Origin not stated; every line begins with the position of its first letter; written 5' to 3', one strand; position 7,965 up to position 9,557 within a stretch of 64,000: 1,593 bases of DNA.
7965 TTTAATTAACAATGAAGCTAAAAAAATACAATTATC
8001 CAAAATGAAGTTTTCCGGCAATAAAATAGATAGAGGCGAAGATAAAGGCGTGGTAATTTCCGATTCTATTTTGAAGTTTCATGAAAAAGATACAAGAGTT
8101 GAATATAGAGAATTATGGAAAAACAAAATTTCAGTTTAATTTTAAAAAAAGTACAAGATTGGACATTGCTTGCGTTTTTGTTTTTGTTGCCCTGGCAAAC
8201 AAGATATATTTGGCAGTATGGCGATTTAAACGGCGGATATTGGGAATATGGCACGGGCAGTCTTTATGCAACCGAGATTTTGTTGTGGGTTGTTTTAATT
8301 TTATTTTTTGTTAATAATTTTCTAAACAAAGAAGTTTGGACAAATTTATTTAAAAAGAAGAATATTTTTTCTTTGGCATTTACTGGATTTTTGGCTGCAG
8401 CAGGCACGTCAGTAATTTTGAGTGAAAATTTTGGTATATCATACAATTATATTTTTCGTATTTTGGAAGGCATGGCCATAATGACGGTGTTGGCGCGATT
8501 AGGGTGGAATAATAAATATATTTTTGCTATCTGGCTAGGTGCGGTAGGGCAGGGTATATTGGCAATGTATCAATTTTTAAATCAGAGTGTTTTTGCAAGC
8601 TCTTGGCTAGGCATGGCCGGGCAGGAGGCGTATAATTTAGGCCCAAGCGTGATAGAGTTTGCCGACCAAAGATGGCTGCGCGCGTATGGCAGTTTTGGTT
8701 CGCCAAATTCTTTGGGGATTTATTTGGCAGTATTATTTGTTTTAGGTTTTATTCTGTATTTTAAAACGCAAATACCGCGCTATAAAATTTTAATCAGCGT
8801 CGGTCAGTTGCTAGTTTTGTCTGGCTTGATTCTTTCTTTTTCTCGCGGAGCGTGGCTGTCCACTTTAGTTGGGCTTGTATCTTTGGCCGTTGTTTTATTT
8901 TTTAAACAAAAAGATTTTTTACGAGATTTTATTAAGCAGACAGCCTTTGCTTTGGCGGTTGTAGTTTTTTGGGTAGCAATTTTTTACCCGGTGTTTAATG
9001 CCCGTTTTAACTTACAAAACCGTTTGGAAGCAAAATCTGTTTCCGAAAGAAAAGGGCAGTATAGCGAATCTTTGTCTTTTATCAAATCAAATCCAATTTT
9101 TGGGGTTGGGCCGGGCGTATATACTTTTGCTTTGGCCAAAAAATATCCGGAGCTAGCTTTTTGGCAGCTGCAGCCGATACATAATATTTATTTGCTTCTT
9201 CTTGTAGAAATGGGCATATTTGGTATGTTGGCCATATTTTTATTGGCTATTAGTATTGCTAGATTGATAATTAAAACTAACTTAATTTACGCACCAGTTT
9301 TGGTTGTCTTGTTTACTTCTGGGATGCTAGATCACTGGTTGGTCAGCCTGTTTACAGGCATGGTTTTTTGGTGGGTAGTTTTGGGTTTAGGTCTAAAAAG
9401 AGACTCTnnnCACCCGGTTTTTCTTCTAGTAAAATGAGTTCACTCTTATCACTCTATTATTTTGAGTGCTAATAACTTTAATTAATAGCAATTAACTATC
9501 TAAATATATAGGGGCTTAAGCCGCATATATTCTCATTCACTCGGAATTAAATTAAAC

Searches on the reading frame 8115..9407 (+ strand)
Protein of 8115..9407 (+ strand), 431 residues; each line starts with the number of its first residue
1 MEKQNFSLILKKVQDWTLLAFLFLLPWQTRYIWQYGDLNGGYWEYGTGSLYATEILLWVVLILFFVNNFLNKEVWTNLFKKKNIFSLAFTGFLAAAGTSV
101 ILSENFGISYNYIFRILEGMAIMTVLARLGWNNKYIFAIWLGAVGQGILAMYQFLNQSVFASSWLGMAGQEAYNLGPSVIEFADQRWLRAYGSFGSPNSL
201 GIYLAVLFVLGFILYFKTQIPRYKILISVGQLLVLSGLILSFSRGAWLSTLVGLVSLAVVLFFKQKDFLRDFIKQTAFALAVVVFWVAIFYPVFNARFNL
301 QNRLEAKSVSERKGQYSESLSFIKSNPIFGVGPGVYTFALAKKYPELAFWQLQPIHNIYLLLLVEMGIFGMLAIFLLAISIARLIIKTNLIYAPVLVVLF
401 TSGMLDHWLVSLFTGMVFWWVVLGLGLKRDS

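Call 8: search_protein_families(library=pfam, proteins=[window:8115-9407:+], max_evalue=0.01)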
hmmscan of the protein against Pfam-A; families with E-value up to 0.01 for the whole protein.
window:8115-9407:+ (431 aa): 1 family
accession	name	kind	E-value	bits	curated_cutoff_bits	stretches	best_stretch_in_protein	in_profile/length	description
PF04932.20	Wzy_C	-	1.2e-21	77.6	31.7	1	232-375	4-149/149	O-Antigen ligase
